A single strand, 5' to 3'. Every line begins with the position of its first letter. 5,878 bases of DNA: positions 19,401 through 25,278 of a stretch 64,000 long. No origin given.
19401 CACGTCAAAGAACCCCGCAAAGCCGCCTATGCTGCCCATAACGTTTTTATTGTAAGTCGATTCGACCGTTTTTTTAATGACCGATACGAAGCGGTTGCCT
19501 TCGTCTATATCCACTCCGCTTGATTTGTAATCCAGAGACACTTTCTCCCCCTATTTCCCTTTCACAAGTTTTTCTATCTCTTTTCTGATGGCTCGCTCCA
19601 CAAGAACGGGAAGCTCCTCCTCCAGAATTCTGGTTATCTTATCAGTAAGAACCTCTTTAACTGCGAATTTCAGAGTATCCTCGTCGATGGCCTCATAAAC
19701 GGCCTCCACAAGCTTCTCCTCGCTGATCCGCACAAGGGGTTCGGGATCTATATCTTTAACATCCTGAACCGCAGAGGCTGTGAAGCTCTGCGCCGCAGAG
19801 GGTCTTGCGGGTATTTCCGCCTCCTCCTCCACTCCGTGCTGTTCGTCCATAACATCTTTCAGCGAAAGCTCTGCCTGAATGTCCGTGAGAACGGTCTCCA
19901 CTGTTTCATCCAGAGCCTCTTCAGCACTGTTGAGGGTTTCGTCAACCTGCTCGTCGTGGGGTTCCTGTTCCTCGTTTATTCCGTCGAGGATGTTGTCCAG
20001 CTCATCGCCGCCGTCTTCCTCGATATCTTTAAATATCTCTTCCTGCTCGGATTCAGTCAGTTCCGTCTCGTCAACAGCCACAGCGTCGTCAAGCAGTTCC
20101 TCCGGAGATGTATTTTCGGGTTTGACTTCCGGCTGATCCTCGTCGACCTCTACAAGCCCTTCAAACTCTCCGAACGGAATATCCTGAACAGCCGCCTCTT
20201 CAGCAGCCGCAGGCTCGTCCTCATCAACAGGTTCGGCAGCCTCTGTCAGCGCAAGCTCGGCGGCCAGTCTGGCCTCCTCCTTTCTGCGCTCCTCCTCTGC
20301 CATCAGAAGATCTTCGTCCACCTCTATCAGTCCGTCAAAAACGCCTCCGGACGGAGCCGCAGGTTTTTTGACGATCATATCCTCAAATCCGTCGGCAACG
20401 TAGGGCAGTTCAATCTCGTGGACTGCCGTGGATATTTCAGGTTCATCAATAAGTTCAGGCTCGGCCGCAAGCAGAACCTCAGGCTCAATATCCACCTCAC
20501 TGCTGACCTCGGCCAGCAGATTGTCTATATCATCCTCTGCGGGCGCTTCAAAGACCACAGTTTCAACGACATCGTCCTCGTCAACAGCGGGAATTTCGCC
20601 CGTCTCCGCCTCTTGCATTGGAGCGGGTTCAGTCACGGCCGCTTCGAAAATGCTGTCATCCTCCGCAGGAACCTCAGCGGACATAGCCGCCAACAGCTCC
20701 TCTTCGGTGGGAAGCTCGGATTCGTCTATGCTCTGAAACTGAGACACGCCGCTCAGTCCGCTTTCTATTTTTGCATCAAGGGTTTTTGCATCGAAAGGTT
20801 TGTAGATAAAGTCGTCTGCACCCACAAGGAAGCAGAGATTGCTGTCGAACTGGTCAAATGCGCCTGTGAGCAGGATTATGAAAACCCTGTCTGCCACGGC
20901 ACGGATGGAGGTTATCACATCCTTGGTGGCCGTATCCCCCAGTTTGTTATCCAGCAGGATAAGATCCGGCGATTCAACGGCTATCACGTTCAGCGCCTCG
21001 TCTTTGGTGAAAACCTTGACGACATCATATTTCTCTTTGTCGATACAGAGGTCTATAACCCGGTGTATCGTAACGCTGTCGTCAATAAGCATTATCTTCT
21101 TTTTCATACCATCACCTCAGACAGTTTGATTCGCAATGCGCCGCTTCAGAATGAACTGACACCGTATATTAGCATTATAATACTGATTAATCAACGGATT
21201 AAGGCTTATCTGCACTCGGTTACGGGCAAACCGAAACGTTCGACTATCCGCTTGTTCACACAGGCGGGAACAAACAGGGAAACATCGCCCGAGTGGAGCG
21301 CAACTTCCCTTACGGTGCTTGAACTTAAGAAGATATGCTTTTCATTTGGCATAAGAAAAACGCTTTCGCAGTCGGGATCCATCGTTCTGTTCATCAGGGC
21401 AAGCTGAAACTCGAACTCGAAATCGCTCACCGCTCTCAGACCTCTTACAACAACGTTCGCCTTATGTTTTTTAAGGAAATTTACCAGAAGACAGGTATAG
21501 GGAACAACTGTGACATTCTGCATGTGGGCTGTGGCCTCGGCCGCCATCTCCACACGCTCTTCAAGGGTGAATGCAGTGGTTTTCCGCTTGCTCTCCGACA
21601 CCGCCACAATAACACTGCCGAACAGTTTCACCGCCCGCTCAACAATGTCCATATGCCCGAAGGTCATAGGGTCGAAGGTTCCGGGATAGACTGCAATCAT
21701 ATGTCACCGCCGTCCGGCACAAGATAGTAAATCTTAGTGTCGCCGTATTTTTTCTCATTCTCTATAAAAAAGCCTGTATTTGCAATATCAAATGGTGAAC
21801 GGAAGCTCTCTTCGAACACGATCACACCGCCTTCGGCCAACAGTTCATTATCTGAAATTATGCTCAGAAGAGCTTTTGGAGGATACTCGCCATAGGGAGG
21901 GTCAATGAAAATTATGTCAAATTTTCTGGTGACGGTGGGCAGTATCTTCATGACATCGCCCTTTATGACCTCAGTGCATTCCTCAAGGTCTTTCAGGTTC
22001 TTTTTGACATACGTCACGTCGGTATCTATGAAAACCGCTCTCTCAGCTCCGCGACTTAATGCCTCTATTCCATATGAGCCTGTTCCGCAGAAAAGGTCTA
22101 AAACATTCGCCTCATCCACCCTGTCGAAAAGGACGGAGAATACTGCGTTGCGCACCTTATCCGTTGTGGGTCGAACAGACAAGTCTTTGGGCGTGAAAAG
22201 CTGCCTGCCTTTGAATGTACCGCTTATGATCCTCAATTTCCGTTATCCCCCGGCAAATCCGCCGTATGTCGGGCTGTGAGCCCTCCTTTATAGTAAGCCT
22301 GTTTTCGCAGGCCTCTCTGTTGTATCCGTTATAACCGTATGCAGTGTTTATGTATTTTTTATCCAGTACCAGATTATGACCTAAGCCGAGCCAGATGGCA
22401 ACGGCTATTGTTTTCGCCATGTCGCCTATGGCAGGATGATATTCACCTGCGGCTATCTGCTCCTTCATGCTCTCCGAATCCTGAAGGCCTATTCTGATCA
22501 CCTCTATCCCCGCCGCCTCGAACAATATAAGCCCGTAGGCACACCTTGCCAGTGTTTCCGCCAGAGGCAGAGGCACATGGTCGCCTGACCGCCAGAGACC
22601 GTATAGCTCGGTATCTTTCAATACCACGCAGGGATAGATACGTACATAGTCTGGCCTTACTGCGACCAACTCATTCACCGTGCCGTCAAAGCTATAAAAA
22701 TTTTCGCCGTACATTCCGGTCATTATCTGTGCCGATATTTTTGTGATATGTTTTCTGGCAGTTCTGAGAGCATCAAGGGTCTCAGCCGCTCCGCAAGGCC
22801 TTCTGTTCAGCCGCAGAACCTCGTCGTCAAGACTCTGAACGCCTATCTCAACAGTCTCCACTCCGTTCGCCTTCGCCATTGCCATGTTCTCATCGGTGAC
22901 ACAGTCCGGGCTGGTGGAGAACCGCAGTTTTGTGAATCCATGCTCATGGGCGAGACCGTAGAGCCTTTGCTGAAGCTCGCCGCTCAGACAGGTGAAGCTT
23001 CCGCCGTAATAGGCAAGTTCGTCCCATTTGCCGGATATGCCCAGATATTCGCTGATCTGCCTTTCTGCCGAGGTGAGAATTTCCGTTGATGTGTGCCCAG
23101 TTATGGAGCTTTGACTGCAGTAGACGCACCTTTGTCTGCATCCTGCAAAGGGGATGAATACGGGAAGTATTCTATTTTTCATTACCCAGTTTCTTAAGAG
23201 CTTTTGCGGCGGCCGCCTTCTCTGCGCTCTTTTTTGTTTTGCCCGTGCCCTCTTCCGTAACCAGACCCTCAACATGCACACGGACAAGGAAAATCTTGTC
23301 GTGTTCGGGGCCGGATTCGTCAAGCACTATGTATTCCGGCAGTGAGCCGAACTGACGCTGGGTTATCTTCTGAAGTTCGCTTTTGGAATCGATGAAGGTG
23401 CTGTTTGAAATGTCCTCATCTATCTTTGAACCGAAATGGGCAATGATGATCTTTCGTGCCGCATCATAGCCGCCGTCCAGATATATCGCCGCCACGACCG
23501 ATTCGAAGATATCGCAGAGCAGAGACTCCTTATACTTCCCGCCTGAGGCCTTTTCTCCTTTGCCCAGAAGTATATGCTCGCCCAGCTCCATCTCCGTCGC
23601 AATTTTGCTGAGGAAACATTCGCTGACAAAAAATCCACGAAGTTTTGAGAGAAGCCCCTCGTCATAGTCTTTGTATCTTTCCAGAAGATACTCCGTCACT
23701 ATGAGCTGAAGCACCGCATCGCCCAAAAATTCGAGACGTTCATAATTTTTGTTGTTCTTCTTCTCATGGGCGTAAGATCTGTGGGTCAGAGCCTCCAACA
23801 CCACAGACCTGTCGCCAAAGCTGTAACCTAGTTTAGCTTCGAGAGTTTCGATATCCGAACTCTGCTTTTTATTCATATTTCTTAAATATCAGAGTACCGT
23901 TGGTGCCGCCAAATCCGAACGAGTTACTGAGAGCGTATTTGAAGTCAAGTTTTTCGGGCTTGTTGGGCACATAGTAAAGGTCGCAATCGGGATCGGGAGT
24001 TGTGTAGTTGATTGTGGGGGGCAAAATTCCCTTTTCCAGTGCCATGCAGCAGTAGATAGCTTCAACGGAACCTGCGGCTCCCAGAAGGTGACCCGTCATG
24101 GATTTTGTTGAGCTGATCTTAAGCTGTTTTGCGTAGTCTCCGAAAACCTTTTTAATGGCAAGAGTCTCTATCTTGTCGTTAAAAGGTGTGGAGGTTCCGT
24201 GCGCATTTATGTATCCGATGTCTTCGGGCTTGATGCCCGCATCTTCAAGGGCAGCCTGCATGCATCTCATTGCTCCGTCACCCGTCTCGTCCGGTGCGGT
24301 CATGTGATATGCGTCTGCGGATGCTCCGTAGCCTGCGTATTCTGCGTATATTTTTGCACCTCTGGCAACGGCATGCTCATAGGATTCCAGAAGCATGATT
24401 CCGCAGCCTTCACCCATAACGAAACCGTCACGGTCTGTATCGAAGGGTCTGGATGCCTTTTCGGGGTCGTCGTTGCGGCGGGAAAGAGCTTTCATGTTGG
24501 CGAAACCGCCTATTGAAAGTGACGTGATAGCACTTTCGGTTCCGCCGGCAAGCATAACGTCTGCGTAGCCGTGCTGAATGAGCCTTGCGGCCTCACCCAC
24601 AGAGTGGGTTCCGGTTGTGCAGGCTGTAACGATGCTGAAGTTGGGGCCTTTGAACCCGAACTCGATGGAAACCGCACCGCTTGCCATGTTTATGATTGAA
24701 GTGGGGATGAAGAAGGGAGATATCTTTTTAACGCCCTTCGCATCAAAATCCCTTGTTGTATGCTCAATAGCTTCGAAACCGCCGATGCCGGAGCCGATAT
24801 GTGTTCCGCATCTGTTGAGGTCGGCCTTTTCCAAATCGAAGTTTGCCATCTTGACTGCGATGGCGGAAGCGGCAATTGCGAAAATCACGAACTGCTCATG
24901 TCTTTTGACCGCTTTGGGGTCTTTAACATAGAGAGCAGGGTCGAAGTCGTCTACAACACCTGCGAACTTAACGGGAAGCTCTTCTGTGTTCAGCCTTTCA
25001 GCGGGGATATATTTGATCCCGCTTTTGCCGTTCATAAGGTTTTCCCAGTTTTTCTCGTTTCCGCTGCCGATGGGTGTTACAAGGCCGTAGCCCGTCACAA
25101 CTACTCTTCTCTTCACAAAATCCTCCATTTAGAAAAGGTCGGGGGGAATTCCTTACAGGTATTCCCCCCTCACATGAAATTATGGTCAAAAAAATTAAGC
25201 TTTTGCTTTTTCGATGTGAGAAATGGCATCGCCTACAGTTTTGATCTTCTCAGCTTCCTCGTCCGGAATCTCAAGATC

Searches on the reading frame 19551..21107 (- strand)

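Call 15: search_protein_families(library=pfam, proteins=[window:19551-21107:-])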
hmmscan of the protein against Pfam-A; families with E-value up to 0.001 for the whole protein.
window:19551-21107:- (518 aa): 2 families
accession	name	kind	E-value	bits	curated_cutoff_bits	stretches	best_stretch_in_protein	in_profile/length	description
PF00072.30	Response_reg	-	1.6e-15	57.7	30.2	1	5-114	1-110/111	Response regulator receiver domain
PF10691.14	DUF2497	-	0.00029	21.7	27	1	472-515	25-74/75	Protein of unknown function (DUF2497)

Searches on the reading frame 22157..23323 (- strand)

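Call 15: search_protein_families(library=pfam, proteins=[window:22157-23323:-])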
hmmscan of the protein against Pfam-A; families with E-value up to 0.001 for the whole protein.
window:22157-23323:- (388 aa): 2 families
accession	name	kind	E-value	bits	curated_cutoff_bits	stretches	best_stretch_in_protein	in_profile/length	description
PF04055.27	Radical_SAM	-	3.9e-20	73.1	29.5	1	57-217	2-164/166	Radical SAM superfamily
PF16199.10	Radical_SAM_C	-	9.9e-15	54.9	31.9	1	224-302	1-76/85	Radical_SAM C-terminal domain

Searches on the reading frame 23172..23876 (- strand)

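Call 15: search_protein_families(library=pfam, proteins=[window:23172-23876:-])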
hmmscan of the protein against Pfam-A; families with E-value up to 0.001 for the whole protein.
window:23172-23876:- (234 aa): 5 families
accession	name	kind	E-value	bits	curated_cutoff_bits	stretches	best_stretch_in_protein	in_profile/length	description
PF14622.11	Ribonucleas_3_3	-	1.5e-38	132.3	35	1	23-147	2-123/128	Ribonuclease-III-like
PF00636.31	Ribonuclease_3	-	4.4e-25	88.9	27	1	46-136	1-102/102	Ribonuclease III domain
PF00035.32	dsrm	-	2.4e-15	57.3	23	1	165-230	2-66/66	Double-stranded RNA binding motif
PF14709.13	DND1_DSRM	-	4.4e-05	24.1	25.7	1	164-230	3-79/80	double strand RNA binding domain from DEAD END PROTEIN 1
PF22935.1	RM44_endonuclase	-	6.5e-05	23.5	27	0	9-131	6-139/139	Large ribosomal subunit protein mL44, endonuclease domain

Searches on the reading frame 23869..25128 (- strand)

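Call 15: search_protein_families(library=pfam, proteins=[window:23869-25128:-])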
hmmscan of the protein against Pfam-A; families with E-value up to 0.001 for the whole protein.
window:23869-25128:- (419 aa): 3 families
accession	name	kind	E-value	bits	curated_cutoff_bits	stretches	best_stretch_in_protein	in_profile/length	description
PF00109.32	ketoacyl-synt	-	4.2e-60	203.9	20.8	1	7-253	2-252/252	Beta-ketoacyl synthase, N-terminal domain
PF02801.28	Ketoacyl-synt_C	-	3.3e-43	146.9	20.8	1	261-375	1-118/119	Beta-ketoacyl synthase, C-terminal domain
PF00108.29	Thiolase_N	-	9.1e-05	22.4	26.4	0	160-199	75-114/260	Thiolase, N-terminal domain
